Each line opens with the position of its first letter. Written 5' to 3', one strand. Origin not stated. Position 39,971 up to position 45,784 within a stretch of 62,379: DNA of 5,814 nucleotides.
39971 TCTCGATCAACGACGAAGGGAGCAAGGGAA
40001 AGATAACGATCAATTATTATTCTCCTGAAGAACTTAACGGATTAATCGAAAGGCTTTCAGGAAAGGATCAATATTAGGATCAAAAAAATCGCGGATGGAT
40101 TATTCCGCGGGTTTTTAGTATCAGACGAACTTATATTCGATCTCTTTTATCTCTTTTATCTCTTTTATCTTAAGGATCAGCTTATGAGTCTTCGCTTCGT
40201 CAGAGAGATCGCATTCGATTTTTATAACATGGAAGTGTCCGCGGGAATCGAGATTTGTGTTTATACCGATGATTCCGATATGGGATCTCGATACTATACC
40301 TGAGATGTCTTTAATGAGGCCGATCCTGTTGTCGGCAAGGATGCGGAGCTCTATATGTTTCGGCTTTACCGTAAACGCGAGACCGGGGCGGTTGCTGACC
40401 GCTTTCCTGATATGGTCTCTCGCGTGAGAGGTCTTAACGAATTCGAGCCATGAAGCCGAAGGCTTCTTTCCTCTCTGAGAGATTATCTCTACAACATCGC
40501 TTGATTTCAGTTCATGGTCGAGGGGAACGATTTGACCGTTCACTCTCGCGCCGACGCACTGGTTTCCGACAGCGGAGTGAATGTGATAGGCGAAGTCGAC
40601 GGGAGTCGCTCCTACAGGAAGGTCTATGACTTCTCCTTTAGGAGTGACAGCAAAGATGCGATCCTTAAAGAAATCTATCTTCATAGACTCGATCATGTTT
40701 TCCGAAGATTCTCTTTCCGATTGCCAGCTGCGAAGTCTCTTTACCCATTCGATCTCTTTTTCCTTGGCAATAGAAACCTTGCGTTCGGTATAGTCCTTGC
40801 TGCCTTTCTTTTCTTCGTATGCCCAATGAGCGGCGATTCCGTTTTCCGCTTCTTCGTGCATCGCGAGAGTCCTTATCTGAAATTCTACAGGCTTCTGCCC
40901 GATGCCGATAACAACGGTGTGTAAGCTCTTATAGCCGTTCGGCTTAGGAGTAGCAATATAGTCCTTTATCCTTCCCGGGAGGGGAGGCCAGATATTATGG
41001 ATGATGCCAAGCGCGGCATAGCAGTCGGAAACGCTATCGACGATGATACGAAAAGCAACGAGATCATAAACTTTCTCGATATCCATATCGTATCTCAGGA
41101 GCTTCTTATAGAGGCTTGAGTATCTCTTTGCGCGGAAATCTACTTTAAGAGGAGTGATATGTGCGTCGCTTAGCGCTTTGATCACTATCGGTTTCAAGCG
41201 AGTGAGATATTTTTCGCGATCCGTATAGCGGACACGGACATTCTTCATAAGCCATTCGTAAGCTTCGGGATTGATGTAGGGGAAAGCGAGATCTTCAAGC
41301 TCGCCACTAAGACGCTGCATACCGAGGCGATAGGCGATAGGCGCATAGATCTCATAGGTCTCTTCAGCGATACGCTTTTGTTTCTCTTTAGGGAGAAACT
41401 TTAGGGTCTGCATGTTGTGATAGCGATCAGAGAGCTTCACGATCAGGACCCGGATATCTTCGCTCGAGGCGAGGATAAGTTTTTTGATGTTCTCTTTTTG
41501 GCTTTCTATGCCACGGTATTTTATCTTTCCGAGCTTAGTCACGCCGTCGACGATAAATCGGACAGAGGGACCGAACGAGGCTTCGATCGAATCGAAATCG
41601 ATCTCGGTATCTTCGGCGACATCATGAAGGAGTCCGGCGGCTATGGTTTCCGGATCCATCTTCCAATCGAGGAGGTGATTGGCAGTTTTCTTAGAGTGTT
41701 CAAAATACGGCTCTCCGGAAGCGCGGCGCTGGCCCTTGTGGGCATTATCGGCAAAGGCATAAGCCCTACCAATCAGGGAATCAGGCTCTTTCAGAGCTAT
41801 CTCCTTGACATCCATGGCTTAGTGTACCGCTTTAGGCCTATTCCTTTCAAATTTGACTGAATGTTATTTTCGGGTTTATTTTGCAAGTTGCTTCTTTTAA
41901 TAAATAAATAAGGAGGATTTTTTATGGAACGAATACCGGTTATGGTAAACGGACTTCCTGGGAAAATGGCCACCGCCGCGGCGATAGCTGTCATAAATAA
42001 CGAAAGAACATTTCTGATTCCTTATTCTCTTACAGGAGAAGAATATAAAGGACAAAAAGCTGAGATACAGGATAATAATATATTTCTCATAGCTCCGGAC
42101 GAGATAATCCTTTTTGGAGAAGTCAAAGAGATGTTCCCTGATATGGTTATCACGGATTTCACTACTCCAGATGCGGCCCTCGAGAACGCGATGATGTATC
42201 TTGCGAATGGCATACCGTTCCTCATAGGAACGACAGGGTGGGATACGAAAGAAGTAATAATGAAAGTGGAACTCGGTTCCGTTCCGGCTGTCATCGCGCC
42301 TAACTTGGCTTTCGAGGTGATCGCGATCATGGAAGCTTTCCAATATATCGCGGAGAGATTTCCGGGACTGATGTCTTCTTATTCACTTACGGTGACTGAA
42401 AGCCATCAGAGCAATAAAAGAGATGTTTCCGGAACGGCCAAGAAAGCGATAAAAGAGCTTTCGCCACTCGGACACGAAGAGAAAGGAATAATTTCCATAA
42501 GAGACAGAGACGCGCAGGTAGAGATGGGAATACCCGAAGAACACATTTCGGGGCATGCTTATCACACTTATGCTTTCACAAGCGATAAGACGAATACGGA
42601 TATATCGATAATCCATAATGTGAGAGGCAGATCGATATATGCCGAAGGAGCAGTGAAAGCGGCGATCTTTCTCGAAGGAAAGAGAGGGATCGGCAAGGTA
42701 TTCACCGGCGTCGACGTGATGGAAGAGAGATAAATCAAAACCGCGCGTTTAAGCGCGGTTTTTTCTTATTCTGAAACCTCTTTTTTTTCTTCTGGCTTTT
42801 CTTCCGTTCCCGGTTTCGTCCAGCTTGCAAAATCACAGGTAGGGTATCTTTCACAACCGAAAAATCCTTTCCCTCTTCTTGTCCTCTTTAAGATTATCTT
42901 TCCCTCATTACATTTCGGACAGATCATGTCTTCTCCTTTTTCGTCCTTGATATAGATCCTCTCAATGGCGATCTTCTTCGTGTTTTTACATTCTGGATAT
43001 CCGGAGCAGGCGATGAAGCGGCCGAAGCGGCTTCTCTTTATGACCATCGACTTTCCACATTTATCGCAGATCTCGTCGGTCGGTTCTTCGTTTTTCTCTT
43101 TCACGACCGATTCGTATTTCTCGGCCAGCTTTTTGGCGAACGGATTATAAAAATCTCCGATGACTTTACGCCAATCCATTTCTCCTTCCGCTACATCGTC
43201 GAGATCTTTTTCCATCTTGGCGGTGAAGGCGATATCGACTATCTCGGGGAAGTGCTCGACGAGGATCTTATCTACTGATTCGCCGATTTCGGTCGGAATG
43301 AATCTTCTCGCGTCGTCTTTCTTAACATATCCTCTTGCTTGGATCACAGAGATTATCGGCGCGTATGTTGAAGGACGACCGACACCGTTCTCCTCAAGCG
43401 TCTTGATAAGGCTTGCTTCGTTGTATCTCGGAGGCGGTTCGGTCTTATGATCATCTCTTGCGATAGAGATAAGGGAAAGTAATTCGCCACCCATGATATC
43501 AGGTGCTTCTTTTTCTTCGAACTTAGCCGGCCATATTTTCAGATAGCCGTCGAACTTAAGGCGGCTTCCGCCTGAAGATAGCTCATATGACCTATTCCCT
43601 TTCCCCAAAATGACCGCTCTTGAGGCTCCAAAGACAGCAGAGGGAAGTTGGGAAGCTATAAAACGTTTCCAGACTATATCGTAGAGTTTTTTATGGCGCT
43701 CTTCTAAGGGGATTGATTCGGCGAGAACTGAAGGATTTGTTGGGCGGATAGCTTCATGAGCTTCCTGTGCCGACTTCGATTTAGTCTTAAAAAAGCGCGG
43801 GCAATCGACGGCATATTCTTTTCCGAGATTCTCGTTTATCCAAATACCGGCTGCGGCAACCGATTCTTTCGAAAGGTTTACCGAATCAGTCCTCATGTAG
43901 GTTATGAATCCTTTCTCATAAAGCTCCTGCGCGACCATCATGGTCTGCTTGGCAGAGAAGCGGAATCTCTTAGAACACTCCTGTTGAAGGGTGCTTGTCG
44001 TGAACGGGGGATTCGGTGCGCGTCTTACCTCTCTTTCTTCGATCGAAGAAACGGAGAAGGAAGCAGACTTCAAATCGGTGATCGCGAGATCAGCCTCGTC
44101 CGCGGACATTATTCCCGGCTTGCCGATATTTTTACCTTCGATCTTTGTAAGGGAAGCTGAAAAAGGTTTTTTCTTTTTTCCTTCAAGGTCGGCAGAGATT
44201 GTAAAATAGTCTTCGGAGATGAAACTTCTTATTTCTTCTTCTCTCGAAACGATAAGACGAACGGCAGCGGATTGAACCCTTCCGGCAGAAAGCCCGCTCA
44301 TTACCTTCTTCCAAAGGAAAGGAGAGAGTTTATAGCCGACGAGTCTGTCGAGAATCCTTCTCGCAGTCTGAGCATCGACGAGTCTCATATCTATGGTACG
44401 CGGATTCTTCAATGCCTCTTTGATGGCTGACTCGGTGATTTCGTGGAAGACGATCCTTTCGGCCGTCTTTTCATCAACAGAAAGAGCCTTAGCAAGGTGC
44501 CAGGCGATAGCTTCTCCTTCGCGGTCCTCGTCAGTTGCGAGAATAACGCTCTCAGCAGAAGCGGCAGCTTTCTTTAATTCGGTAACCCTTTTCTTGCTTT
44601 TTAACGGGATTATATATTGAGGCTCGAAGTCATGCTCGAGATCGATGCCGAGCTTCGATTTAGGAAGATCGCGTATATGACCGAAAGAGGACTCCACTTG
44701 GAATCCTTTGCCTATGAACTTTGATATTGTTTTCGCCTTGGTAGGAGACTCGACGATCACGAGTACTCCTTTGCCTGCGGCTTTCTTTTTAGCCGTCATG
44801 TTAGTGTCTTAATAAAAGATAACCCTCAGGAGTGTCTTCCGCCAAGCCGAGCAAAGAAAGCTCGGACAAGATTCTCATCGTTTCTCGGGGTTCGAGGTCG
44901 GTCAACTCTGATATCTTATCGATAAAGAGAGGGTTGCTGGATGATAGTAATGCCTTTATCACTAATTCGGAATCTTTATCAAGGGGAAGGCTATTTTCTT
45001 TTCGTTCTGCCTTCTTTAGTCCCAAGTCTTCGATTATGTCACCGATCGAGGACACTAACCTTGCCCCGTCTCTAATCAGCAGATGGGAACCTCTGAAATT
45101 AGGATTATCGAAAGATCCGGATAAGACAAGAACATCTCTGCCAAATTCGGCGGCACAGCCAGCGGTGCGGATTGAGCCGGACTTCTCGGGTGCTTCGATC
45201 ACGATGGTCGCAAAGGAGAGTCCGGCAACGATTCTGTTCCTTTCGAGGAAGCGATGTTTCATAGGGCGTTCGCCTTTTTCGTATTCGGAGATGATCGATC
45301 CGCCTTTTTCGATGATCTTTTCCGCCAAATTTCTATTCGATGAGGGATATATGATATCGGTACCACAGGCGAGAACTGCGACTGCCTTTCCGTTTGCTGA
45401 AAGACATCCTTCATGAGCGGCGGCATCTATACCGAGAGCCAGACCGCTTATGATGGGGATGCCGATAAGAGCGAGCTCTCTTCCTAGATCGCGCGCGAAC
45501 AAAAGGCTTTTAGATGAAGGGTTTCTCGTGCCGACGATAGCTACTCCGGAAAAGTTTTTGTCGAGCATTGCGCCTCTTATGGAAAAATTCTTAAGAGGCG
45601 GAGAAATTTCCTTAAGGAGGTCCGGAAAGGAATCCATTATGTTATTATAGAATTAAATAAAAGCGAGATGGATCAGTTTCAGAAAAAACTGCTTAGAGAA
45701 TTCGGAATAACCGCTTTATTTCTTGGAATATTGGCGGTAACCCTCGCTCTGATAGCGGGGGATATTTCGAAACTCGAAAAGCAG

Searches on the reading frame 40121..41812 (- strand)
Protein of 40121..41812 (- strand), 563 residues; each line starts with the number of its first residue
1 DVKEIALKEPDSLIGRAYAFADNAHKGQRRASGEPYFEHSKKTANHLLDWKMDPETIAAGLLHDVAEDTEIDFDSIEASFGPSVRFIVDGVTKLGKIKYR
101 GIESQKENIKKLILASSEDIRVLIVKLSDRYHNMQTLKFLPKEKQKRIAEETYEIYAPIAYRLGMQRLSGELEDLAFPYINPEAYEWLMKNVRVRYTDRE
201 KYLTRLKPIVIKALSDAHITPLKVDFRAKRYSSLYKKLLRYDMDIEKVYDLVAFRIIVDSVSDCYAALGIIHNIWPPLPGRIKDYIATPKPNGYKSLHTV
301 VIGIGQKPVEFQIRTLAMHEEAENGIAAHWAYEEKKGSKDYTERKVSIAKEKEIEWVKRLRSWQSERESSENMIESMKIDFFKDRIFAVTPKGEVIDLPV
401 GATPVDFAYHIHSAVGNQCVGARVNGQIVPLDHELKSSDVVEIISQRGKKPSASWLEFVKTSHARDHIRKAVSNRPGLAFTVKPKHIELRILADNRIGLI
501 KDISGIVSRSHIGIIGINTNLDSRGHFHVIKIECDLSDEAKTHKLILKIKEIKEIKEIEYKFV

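Call 15: search_protein_families(library=pfam, proteins=[window:40121-41812:-], max_evalue=0.00001)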
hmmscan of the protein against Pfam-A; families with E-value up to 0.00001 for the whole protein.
window:40121-41812:- (563 aa): 5 families
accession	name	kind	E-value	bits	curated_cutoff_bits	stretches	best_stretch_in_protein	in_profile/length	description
PF13328.12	HD_4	-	1.9e-41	141.8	27.2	1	17-165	1-155/156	HD domain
PF04607.23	RelA_SpoT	-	2.2e-38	131.4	27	1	227-336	2-112/113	Region found in RelA / SpoT proteins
PF02824.27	TGS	-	1.4e-24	86.3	22.2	1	386-444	1-59/60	TGS domain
PF01966.28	HD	-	2.5e-11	44.3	22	1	36-134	1-116/116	HD domain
PF13291.12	ACT_4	-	1.4e-07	32.5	27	1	488-558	8-78/80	ACT domain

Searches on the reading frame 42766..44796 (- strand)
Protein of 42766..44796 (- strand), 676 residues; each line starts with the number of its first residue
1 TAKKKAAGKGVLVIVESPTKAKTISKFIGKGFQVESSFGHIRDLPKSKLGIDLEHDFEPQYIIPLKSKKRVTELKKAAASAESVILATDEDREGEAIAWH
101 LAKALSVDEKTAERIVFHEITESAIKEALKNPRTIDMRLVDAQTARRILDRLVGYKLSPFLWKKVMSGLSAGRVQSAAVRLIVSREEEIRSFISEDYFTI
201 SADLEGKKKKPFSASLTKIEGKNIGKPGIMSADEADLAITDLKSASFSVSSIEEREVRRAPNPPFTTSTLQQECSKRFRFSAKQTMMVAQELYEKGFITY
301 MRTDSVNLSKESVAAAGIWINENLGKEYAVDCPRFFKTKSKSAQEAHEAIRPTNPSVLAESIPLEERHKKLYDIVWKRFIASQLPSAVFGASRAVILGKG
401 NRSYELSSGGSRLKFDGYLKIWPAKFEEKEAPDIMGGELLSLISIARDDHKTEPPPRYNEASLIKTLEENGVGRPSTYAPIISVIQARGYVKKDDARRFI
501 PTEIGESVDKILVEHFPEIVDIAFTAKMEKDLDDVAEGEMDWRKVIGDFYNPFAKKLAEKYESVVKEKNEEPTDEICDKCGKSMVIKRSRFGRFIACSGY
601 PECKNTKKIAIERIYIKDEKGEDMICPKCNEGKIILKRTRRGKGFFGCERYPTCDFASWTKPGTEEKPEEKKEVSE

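Call 15: search_protein_families(library=pfam, proteins=[window:42766-44796:-], max_evalue=0.00001)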
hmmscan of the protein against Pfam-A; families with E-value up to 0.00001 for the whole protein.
window:42766-44796:- (676 aa): 3 families
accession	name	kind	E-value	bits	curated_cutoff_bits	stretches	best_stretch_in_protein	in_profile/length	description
PF01131.25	Topoisom_bac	-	4.7e-124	415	35.1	1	135-546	2-410/411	DNA topoisomerase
PF01396.24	Zn_ribbon_Top1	-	2.3e-28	98.1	32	2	575-609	2-36/39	Topoisomerase DNA binding C4 zinc finger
PF01751.28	Toprim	-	3.1e-21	75.8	23.1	1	11-120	1-96/96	Toprim domain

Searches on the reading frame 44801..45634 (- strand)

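Call 15: search_protein_families(library=pfam, proteins=[window:44801-45634:-], max_evalue=0.00001)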
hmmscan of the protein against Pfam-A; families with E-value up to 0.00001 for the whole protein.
window:44801-45634:- (277 aa): 1 family
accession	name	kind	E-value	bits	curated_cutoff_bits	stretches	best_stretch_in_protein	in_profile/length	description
PF02481.21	DNA_processg_A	-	1.5e-63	214.2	29.6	1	2-195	16-211/212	DNA recombination-mediator protein A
